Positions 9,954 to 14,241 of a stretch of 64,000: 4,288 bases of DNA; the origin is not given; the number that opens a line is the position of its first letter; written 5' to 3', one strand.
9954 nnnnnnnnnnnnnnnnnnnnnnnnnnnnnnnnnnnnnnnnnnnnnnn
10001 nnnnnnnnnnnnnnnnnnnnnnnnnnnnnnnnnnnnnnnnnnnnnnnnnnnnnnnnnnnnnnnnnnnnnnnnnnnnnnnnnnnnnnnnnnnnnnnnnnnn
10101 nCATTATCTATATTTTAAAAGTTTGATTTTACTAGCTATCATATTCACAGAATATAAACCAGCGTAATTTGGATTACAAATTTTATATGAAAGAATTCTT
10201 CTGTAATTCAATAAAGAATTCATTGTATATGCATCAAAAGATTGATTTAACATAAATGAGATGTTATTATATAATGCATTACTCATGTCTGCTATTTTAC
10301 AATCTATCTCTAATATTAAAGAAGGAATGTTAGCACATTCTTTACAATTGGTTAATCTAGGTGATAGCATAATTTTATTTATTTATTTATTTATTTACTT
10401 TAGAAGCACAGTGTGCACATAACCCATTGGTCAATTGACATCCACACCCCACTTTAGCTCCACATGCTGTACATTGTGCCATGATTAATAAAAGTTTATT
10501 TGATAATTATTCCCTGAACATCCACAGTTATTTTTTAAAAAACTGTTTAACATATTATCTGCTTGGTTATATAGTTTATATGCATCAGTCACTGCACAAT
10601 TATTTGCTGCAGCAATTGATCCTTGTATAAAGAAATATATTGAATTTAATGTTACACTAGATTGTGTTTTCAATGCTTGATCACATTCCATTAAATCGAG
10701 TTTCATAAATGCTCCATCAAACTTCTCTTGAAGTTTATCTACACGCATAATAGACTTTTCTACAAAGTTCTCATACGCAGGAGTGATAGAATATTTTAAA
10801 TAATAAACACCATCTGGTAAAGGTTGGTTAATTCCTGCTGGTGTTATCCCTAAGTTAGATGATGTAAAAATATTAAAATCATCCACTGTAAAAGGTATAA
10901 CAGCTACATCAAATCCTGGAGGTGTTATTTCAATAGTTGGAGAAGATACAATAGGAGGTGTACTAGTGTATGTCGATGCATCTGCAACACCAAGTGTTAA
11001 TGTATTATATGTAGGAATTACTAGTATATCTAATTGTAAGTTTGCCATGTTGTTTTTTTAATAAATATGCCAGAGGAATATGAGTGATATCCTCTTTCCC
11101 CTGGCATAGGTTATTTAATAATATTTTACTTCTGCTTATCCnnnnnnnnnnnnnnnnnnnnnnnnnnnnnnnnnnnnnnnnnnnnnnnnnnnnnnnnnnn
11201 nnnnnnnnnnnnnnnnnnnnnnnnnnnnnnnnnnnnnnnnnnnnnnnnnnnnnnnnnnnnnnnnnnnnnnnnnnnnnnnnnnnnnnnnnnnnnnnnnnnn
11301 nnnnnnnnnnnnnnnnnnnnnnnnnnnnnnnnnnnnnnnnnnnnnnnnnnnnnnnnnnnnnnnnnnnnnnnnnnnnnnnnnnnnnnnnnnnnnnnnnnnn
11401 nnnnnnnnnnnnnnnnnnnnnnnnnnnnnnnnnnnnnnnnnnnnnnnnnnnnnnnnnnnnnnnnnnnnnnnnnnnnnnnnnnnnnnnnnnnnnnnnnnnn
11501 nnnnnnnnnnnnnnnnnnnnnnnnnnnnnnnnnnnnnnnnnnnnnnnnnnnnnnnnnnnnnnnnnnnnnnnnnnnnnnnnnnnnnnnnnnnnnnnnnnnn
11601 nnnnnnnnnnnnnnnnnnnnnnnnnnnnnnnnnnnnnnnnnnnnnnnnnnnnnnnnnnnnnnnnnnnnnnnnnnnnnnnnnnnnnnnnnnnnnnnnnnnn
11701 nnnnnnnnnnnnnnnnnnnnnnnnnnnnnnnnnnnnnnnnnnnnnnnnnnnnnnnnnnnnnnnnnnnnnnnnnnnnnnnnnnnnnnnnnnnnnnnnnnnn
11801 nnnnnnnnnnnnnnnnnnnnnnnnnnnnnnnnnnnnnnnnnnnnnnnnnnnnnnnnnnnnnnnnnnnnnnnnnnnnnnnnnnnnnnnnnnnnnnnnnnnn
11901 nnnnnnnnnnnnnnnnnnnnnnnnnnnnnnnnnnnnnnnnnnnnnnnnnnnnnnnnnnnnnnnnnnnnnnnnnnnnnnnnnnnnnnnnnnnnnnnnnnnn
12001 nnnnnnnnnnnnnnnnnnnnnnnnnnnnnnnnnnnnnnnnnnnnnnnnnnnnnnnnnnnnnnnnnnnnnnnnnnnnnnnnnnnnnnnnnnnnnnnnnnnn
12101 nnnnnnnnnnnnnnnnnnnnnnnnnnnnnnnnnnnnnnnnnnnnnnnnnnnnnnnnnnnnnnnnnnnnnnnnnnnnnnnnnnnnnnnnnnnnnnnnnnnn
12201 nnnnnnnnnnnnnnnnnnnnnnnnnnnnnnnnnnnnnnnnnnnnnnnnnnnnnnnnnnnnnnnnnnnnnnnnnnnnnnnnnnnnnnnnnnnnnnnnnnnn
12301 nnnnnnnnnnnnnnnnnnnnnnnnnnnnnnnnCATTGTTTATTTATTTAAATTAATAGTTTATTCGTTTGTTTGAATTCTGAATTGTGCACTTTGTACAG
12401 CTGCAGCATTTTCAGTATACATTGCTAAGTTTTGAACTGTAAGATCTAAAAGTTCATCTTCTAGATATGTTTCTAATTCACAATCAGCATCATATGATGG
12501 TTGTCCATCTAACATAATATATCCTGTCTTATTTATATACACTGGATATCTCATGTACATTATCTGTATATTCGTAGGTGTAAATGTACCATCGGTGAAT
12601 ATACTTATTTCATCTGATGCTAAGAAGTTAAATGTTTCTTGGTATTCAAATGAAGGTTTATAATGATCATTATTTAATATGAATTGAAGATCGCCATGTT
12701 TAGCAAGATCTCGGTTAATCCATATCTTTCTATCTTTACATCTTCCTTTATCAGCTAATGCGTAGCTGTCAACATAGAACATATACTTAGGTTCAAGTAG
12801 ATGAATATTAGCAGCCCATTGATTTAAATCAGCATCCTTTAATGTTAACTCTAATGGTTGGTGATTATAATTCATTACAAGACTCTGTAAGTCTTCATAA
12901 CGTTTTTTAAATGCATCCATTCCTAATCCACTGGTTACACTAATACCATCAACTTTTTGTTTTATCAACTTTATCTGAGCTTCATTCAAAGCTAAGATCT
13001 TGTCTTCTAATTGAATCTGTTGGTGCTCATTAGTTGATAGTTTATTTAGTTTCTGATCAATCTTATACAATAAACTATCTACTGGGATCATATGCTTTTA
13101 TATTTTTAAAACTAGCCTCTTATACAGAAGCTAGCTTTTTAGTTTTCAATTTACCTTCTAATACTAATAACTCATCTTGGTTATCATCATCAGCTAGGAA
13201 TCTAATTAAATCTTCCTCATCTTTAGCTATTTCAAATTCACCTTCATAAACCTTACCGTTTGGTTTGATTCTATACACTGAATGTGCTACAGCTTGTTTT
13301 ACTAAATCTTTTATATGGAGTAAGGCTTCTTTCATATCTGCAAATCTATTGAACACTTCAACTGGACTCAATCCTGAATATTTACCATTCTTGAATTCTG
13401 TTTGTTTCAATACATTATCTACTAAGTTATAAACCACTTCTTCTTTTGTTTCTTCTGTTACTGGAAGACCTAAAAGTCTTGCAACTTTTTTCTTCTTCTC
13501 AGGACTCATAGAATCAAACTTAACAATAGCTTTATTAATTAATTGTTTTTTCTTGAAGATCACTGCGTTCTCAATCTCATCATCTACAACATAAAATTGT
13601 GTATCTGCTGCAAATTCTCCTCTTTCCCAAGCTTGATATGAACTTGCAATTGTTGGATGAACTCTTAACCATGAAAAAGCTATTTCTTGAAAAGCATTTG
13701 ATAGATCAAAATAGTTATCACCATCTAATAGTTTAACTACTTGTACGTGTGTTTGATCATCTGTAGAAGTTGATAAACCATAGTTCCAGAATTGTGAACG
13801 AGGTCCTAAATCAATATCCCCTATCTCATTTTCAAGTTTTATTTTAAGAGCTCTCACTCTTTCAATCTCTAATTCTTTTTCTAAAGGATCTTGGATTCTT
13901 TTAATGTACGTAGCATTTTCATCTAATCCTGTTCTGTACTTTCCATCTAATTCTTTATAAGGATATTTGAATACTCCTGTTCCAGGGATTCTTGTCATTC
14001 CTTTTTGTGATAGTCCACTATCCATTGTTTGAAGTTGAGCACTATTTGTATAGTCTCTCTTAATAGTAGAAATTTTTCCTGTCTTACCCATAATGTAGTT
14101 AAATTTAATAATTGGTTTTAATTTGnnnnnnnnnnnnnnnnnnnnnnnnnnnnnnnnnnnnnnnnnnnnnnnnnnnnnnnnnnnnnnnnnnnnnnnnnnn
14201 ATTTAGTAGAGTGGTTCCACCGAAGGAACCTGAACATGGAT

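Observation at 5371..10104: Tail-fibre cassette of five paralogs built by domain shuffling: two FISUMP C-terminal domains, one tail-collar domain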

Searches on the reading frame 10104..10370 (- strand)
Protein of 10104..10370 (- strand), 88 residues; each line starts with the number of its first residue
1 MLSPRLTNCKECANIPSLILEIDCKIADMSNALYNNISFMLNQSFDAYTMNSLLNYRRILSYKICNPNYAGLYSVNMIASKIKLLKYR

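Call 3: search_protein_families(library=ncbifam, proteins=[window:10104-10370:-], max_evalue=0.01)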
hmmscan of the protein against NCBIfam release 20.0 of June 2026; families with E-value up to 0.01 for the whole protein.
window:10104-10370:- (88 aa): 0 families

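Call 4: search_protein_families(library=pfam, proteins=[window:10104-10370:-], max_evalue=0.01)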
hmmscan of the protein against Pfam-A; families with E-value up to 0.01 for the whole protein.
window:10104-10370:- (88 aa): 0 families

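Call 5: search_protein_families(library=phrogs, proteins=[window:10104-10370:-], max_evalue=0.01)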
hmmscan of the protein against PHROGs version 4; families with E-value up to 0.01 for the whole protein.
window:10104-10370:- (88 aa): 1 family
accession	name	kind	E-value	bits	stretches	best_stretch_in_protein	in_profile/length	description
phrog_35606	-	unknown function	0.0069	16.9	1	9-79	121-187/271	-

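Call 80: search_solved_structures(query=A5, max_evalue=10, show_alignments=1)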
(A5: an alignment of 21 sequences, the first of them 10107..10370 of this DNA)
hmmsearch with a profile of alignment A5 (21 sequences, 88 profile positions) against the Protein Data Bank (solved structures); distinct sequences matched with E-value up to 10: 2.
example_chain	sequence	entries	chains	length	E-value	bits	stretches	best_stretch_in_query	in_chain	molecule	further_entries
9lpt_A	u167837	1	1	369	0.34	14.4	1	16-77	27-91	Surface protein P113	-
2wpr_A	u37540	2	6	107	1.7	12.2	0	7-35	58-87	TRIMERIC AUTOTRANSPORTER ADHESIN FRAGMENT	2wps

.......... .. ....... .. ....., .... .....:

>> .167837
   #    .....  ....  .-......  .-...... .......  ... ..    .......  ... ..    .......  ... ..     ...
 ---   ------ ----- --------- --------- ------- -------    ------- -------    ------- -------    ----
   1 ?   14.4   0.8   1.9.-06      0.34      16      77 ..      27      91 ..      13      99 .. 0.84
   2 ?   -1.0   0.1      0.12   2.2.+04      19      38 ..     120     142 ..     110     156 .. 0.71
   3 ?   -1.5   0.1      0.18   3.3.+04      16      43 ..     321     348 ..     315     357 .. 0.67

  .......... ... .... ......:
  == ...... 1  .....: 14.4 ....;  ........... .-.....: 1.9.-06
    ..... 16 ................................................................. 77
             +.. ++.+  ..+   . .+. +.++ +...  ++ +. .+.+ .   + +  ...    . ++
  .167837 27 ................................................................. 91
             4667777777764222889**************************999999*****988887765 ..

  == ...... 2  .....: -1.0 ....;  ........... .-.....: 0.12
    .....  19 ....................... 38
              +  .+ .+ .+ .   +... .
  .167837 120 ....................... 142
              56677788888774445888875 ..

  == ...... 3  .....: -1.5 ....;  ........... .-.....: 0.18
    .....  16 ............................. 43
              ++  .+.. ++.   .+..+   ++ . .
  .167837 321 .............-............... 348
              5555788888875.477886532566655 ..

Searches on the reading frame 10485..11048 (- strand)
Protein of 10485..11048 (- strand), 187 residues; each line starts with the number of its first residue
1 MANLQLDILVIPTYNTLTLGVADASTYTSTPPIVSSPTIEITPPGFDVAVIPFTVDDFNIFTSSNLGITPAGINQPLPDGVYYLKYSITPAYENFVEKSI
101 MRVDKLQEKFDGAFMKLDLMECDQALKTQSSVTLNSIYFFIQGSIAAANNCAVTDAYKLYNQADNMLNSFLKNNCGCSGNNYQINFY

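Call 3: search_protein_families(library=ncbifam, proteins=[window:10485-11048:-], max_evalue=0.01)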
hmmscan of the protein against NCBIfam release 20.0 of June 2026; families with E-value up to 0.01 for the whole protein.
window:10485-11048:- (187 aa): 0 families

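Call 4: search_protein_families(library=pfam, proteins=[window:10485-11048:-], max_evalue=0.01)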
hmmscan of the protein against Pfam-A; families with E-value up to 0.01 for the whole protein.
window:10485-11048:- (187 aa): 0 families

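Call 5: search_protein_families(library=phrogs, proteins=[window:10485-11048:-], max_evalue=0.01)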
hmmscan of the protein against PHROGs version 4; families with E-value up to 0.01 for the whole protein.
window:10485-11048:- (187 aa): 1 family
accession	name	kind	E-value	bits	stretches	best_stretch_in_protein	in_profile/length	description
phrog_31752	-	head and packaging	4.7e-10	40.4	1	2-170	4-167/171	virion structural protein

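Call 25: find_related_loci(query=window:10485-11048:-, collection=viral_contigs, flank=10000)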
Query window:10485-11048:- (187 aa) in viral_contigs; peptide patterns used: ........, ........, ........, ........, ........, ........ (x = any residue, [..] = any of these).
480 stretches matched a pattern; 459 encode a relative of the query (tblastn E <= 1e-3); the best 80 are kept; 80 distinct loci.
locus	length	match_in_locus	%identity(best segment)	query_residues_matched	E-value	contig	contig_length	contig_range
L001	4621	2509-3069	100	1-187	1e-124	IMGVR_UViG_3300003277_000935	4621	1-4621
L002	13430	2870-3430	100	1-187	1e-123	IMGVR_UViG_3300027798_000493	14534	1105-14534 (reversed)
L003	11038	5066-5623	78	1-186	6e-99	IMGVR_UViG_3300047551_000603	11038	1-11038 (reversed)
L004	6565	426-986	79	1-187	5e-98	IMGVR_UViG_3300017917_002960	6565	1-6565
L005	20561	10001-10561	78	1-187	1e-97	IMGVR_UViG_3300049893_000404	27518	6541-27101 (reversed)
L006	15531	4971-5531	76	1-187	5e-97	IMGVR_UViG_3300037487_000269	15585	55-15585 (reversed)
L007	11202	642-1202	76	1-187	5e-97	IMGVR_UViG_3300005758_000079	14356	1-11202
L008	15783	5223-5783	76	1-187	6e-97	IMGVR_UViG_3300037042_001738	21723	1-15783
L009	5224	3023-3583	77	1-187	3e-97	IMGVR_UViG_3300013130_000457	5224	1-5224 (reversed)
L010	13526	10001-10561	76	1-187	7e-97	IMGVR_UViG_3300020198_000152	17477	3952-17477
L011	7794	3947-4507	76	1-187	7e-97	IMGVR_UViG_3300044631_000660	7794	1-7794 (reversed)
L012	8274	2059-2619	76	1-187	7e-97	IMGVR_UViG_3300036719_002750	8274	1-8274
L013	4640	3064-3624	78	1-187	6e-97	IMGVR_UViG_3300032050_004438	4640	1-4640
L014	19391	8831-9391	78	1-187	9e-97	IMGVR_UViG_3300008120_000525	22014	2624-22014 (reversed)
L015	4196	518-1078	76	1-187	3e-97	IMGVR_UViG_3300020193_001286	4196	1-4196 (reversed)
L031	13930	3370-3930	75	1-187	5e-96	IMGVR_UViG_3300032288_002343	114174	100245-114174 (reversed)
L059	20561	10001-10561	75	1-187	8e-94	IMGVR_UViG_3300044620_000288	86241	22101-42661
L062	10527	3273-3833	74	1-187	1e-93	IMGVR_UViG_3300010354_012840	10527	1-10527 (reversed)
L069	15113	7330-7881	74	4-187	2e-93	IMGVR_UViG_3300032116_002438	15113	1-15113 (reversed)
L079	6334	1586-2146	74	1-187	4e-93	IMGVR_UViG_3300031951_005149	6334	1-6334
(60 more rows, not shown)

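Call 45: search_protein_families(library=pfam, proteins=[L059:12061-16689:+, L005:12079-14127:+, L004:2524-3249:+, L014:10924-11571:+, L069:9366-10289:+, L079:3968-4804:+, L031:5744-6361:+, L008:7307-8314:+, L062:6367-8952:+, L002:6258-7424:+], max_evalue=0.01)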
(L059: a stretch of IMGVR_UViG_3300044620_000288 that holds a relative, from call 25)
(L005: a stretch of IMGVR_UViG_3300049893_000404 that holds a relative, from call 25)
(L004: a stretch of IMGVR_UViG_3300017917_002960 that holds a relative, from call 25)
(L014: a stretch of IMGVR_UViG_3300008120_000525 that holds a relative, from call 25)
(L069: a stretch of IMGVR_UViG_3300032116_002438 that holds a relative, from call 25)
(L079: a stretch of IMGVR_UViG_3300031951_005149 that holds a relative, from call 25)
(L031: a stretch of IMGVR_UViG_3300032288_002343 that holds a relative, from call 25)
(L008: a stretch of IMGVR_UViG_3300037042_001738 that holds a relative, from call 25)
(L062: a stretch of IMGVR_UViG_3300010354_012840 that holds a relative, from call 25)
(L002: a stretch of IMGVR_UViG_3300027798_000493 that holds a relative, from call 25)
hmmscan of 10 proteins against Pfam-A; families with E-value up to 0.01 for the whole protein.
L059:12061-16689:+ (1542 aa): 2 families
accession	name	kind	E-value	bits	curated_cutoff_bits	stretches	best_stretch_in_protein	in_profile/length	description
PF01391.23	Collagen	-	6.1e-55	183.3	27.2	6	428-486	1-59/60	Collagen triple helix repeat (20 copies)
PF13884.11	Peptidase_S74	-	4.4e-19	69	22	1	1456-1509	1-58/58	Chaperone of endosialidase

L005:12079-14127:+ (682 aa): 0 families

L004:2524-3249:+ (241 aa): 0 families

L014:10924-11571:+ (215 aa): 0 families

L069:9366-10289:+ (307 aa): 0 families

L079:3968-4804:+ (278 aa): 0 families

L031:5744-6361:+ (205 aa): 0 families

L008:7307-8314:+ (335 aa): 0 families

L062:6367-8952:+ (861 aa): 0 families

L002:6258-7424:+ (388 aa): 0 families

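Call 72: search_dna_similar(query=window:10485-11048:-, collection=phages, mode=protein, max_rows=15, max_evalue=0.001)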
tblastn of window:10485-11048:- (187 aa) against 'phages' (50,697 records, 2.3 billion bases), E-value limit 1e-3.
Records with a match: 9; places in all: 9; records where one place covers at least 80% of the query: 8.
Best place of each record, by identity: <60% 9.
By first word of the organism name: Cellulophaga 7; phage 1; Leptolyngbya 1.
By host as written in the record: Cellulophaga baltica #18 2; Cellulophaga baltica #17 2; Cellulophaga baltica #4 2; - 1; Cellulophaga baltica #13 1; Leptolyngbya boryana 1.
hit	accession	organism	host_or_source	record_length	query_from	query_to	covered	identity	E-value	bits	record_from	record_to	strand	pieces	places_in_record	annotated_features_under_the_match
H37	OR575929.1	phage csAssE-Sib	human gut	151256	1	177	95%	27.0%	1e-4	48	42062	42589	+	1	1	structural protein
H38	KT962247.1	Cellulophaga phage phi17:2_18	Cellulophaga baltica #18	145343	1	180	96%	25.0%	2e-8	58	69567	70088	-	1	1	structural protein (x2)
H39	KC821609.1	Cellulophaga phage phi17:2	Cellulophaga baltica #17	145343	1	180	96%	25.0%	2e-8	58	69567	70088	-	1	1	structural protein (x2)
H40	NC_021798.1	Cellulophaga phage phi17:2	Cellulophaga baltica #17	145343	1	180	96%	25.0%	2e-8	58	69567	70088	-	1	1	virion structural protein | structural protein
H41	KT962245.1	Cellulophaga phage phi4:1_13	Cellulophaga baltica #13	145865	1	180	96%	25.0%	2e-8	58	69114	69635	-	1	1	structural protein (x2)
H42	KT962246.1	Cellulophaga phage phi4:1_18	Cellulophaga baltica #18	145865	1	180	96%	25.0%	2e-8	58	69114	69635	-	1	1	structural protein (x2)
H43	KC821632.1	Cellulophaga phage phi4:1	Cellulophaga baltica #4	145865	1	180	96%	25.0%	2e-8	58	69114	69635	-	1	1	structural protein (x2)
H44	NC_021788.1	Cellulophaga phage phi4:1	Cellulophaga baltica #4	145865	1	180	96%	25.0%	2e-8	58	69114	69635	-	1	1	virion structural protein | structural protein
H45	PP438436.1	Leptolyngbya phage Lbo-JY46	Leptolyngbya boryana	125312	25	170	78%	27.7%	8e-4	45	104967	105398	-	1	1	hypothetical protein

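Call 79: search_solved_structures(query=A4, max_evalue=10, show_alignments=1)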
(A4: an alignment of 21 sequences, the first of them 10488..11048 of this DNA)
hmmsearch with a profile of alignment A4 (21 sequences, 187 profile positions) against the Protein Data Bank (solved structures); distinct sequences matched with E-value up to 10: 3.
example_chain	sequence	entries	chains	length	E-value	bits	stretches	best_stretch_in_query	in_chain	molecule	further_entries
2ifu_A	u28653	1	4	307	0.57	13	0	136-172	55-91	gamma-snap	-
5n9j_F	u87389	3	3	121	1.4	11.8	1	76-144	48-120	Mediator Complex Subunit 9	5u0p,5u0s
6ywe_K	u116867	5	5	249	1.4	11.7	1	57-119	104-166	Related to ribosomal protein L16, mitochondrial | 60S ribosomal protein L16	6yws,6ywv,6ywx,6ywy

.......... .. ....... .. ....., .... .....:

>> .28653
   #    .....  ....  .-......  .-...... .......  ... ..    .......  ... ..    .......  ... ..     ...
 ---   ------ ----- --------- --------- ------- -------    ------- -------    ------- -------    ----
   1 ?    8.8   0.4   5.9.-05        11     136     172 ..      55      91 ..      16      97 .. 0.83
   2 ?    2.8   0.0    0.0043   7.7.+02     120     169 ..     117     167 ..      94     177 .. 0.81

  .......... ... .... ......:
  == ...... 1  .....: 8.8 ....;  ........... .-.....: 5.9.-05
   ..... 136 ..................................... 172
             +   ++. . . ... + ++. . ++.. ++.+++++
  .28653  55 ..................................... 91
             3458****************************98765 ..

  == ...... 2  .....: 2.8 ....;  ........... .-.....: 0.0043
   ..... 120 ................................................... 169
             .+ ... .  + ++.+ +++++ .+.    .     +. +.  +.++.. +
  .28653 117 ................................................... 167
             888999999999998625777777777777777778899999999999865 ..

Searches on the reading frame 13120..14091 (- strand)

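Call 14: search_protein_families(library=phrogs, proteins=[window:13120-14091:-], max_evalue=0.001)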
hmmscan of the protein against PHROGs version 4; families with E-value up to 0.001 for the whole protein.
window:13120-14091:- (323 aa): 1 family
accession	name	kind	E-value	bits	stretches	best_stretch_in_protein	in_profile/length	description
phrog_16383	-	unknown function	1.9e-06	28.5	1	116-307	92-269/278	-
